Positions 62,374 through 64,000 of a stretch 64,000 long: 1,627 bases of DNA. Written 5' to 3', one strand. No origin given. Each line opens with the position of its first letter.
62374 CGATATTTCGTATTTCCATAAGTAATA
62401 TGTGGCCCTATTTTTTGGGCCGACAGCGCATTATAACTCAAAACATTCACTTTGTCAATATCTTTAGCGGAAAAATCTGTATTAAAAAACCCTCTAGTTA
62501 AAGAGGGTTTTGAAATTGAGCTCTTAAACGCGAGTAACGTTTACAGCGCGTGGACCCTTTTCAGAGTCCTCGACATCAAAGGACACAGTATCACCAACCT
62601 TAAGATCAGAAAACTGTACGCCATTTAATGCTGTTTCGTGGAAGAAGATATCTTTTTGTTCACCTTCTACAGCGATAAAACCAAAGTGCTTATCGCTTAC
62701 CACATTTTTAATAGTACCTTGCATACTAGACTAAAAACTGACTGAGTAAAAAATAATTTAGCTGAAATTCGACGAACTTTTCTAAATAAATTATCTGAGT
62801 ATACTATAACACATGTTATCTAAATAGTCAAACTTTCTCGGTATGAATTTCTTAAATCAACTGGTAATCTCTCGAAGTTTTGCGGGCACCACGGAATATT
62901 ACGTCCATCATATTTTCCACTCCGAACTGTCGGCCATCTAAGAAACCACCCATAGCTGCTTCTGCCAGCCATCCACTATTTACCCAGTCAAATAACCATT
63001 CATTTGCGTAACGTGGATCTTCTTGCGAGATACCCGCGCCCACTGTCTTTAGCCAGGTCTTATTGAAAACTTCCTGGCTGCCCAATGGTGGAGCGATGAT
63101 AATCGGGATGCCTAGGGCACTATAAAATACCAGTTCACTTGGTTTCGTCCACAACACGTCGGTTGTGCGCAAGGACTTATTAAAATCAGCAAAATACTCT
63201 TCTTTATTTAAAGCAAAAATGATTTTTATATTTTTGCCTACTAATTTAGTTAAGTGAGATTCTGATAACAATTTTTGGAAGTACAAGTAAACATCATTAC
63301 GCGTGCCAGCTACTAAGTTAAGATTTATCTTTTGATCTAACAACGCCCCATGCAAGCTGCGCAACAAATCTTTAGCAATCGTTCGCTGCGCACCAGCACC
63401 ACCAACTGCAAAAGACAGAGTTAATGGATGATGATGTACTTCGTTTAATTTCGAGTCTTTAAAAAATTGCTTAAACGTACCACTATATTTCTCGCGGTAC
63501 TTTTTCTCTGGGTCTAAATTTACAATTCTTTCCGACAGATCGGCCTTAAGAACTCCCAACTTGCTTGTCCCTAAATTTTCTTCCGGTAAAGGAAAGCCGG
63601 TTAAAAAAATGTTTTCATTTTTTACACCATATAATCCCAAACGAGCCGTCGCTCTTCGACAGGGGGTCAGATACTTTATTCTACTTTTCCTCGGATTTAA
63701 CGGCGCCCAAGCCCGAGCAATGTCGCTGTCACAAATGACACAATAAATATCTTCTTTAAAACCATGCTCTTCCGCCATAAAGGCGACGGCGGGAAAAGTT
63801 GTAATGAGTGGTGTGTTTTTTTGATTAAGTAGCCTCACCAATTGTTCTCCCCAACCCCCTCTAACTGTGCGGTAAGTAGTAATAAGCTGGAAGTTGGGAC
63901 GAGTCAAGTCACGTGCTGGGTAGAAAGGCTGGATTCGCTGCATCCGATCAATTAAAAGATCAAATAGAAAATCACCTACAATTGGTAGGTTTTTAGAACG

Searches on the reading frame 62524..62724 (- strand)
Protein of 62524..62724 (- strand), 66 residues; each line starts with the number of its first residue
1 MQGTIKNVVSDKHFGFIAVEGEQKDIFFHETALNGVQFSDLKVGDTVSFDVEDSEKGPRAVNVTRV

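Call 40: search_protein_families(library=pfam, proteins=[window:62524-62724:-], max_evalue=0.01)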
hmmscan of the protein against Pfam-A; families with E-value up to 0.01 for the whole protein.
window:62524-62724:- (66 aa): 2 families
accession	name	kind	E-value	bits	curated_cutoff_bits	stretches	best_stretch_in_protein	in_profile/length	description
PF00313.28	CSD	-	2e-20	72.9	27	1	1-65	1-65/66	'Cold-shock' DNA-binding domain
PF08206.17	OB_RNB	-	0.0023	18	24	1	11-36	7-32/58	Ribonuclease B OB domain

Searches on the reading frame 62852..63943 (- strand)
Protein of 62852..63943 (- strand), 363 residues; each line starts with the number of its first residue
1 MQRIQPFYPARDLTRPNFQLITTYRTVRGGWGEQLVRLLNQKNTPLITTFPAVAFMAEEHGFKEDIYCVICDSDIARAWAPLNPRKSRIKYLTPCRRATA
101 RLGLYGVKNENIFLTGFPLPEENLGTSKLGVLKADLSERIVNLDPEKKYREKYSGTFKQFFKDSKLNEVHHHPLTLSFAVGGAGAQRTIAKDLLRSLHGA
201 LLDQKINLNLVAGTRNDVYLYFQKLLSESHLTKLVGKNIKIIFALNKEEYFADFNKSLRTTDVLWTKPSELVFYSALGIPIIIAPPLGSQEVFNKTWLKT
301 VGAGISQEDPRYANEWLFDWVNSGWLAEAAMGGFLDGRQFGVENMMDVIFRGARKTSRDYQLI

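Call 40: search_protein_families(library=pfam, proteins=[window:62852-63943:-], max_evalue=0.01)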
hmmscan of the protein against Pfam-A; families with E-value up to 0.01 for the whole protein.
window:62852-63943:- (363 aa): 1 family
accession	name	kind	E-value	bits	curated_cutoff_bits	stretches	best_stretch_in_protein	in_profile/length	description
PF22053.2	DUF6938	-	4.3e-11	43.3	27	1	172-294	36-175/236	Domain of unknown function (DUF6938)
